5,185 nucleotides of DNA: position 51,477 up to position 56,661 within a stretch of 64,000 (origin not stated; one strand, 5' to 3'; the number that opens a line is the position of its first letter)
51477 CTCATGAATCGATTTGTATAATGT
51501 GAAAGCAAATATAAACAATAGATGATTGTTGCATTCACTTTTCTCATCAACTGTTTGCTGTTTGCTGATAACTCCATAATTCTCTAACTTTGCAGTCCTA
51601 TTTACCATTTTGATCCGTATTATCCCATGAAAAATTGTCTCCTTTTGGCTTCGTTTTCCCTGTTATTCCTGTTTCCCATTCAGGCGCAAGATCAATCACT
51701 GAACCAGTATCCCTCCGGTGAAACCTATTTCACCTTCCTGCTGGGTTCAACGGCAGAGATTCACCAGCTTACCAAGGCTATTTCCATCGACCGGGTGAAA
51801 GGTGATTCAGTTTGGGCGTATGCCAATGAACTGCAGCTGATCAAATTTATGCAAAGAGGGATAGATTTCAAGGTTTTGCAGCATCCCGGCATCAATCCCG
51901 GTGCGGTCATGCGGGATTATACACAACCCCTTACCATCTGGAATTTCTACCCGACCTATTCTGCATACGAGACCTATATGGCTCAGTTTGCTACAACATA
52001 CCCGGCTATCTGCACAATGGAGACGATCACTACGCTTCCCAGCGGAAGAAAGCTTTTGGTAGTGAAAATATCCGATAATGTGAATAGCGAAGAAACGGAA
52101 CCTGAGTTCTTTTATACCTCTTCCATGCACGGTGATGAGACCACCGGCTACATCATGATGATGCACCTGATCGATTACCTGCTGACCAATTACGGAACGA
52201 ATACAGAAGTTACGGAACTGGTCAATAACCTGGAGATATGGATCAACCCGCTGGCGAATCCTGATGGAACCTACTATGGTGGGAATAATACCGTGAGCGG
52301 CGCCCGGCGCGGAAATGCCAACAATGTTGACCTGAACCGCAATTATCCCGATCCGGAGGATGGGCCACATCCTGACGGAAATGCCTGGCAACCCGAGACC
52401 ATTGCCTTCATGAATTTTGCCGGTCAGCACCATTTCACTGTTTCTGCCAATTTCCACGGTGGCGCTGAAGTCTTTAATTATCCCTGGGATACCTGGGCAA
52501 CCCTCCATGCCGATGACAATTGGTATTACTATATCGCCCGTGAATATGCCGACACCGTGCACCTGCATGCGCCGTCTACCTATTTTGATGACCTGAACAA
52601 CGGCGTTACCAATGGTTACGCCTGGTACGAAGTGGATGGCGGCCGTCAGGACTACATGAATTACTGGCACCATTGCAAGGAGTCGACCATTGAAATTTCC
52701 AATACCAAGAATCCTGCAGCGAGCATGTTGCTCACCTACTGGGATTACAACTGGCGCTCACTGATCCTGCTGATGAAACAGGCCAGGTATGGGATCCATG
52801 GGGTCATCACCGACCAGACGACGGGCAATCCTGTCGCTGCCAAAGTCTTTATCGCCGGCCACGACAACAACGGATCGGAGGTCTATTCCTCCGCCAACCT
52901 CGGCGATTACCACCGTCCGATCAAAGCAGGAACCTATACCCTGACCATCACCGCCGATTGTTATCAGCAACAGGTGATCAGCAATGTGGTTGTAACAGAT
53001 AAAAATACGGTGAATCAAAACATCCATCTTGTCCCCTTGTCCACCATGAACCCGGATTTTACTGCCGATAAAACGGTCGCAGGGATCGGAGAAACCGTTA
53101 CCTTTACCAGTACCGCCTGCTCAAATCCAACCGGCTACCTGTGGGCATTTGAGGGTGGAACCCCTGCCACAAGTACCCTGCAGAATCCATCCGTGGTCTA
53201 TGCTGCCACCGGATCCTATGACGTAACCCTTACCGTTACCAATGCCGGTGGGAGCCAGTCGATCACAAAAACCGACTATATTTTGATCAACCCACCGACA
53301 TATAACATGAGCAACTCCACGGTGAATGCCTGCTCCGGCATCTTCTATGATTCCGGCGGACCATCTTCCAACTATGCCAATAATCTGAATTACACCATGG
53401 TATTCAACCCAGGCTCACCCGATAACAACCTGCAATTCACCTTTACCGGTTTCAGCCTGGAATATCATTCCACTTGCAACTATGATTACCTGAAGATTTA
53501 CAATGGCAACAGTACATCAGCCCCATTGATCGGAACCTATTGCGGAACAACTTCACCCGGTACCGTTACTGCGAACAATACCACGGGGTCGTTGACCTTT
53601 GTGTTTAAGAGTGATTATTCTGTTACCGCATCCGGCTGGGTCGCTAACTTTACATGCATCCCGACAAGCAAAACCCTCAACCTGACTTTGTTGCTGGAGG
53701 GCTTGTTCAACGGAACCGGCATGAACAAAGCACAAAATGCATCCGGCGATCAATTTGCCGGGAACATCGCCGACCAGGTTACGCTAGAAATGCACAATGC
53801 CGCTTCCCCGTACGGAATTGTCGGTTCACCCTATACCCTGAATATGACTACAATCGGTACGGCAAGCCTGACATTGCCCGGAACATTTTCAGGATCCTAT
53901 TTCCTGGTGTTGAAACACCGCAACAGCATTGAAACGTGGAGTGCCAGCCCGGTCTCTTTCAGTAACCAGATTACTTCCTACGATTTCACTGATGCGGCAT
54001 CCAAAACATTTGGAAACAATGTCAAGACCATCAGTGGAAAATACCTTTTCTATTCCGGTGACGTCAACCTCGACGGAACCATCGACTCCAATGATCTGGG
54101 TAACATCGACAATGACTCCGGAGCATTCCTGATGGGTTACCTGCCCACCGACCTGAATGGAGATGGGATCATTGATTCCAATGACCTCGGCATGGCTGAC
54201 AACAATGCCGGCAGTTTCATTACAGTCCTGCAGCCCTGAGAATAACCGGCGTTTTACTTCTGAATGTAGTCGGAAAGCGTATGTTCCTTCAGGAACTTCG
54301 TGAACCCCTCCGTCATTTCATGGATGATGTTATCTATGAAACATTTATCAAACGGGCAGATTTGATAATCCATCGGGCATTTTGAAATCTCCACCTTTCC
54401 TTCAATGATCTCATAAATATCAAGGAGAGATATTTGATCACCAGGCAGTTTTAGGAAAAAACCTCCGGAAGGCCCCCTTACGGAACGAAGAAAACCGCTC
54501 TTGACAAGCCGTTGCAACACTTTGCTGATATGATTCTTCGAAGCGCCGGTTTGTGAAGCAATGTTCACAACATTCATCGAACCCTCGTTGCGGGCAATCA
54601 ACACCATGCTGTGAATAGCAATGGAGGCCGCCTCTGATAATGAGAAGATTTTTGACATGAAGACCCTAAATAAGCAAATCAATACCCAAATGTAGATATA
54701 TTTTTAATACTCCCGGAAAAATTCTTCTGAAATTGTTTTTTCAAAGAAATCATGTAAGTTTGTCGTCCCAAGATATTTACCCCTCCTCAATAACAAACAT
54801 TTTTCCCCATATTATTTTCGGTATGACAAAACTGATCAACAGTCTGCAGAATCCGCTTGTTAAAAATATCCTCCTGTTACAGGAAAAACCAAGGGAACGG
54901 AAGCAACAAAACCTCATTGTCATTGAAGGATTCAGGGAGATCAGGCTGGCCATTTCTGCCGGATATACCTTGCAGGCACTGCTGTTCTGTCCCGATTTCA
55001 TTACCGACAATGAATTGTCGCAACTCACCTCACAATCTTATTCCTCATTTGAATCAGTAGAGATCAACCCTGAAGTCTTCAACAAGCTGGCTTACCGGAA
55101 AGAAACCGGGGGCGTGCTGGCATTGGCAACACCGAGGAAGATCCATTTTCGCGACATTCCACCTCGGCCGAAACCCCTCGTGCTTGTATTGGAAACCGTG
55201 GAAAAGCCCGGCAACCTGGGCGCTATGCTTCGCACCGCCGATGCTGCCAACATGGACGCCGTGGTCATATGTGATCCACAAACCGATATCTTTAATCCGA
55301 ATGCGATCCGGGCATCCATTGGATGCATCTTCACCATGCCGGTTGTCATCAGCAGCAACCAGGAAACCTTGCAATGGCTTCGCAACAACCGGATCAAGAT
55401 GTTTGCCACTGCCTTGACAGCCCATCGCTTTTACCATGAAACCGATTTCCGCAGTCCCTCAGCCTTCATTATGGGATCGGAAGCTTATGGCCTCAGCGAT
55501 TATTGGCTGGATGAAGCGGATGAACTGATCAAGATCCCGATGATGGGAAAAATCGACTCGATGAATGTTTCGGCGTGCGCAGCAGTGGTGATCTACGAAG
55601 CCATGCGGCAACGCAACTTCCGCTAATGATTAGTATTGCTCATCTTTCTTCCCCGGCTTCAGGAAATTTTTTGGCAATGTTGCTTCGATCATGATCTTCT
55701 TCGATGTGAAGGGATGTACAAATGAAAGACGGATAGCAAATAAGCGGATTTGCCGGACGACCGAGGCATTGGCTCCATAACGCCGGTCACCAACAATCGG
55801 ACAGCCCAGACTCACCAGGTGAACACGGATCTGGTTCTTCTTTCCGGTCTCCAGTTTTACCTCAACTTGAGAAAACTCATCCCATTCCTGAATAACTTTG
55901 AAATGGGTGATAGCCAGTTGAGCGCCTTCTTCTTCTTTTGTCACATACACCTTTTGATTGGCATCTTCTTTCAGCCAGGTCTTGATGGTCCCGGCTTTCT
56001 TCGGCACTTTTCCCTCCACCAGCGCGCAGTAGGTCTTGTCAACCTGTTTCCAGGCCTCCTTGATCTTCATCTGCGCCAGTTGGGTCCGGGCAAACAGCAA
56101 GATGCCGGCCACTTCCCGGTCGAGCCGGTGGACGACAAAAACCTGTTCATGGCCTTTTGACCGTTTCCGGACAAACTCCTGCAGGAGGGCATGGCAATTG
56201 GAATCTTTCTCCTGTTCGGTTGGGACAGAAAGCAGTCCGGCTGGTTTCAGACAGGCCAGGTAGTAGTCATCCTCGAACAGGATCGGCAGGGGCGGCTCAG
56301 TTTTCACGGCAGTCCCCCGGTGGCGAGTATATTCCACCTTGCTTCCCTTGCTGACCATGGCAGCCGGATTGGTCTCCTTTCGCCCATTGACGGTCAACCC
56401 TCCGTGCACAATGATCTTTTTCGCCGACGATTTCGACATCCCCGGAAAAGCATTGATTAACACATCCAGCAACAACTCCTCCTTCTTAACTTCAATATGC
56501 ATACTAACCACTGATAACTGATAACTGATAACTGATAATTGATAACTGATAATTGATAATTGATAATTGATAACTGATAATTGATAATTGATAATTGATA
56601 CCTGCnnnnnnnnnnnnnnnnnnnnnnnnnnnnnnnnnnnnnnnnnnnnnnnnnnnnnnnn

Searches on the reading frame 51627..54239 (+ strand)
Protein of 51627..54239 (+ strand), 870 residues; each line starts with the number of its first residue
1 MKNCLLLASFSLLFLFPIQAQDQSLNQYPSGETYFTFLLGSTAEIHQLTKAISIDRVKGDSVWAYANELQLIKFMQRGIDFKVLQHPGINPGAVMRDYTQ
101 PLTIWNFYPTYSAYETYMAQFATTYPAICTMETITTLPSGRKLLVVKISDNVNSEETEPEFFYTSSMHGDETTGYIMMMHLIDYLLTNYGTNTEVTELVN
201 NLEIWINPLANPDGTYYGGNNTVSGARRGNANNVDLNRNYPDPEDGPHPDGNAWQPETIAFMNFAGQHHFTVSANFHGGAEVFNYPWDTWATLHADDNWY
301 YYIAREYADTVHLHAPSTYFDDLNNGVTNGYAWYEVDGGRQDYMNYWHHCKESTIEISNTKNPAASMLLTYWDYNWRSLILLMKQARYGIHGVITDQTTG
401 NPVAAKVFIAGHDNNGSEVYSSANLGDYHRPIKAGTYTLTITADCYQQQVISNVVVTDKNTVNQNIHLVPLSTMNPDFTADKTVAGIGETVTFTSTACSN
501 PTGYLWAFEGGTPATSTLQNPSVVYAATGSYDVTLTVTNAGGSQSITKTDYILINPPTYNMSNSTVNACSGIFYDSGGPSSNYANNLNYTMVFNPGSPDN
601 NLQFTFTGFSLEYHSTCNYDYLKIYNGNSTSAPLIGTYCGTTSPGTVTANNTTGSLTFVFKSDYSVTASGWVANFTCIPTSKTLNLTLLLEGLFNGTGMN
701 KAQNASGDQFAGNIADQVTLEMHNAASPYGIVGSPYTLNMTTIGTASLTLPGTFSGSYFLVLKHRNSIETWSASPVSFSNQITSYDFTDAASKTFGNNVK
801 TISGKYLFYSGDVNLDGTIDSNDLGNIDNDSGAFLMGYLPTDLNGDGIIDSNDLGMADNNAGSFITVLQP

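Call 53: search_protein_families(library=pfam, proteins=[window:51627-54239:+], max_evalue=0.00001)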
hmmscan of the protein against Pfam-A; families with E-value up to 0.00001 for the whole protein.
window:51627-54239:+ (870 aa): 5 families
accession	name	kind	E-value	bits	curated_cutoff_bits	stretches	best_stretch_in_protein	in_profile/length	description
PF00246.29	Peptidase_M14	-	2.3e-54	185.4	21.6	1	115-377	2-285/286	Zinc carboxypeptidase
PF00431.26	CUB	-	4.3e-15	56.4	21.4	1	571-675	10-110/110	CUB domain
PF18911.6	PKD_4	-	7.4e-11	42.4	27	1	485-552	14-83/85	PKD domain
PF13620.12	CarboxypepD_reg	-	1e-10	42.2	32.3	1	390-468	2-81/82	Carboxypeptidase regulatory-like domain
PF00801.26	PKD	-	2.6e-09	37.4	23.5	1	479-546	5-74/80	PKD domain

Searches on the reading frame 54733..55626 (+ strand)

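Call 53: search_protein_families(library=pfam, proteins=[window:54733-55626:+], max_evalue=0.00001)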
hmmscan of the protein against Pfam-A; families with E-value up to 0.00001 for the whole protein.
window:54733-55626:+ (297 aa): 2 families
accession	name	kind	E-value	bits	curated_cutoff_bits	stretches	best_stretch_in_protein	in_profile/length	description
PF00588.24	SpoU_methylase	-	4.2e-37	127.8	29.7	1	149-288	2-142/142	SpoU rRNA Methylase family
PF22435.1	MRM3-like_sub_bind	-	2.3e-16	60.4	27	1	40-130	1-84/84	MRM3-like substrate binding domain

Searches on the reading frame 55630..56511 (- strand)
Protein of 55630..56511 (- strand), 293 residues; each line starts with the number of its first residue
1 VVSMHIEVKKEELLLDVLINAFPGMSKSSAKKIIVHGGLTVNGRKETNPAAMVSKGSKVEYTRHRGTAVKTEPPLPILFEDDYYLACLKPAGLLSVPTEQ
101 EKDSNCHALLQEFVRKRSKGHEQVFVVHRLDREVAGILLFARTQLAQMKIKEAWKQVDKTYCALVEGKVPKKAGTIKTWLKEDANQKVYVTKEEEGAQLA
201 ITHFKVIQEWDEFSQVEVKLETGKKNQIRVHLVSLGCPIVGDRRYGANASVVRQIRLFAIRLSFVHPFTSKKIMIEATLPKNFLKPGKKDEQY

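Call 53: search_protein_families(library=pfam, proteins=[window:55630-56511:-], max_evalue=0.00001)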
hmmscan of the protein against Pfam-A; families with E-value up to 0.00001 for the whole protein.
window:55630-56511:- (293 aa): 2 families
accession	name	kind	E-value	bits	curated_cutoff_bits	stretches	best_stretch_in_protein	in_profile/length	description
PF00849.27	PseudoU_synth_2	-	5.9e-32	111.4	26.8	1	83-232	1-150/152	RNA pseudouridylate synthase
PF01479.30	S4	-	3.4e-06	27.1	22.8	1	15-57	3-46/48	S4 domain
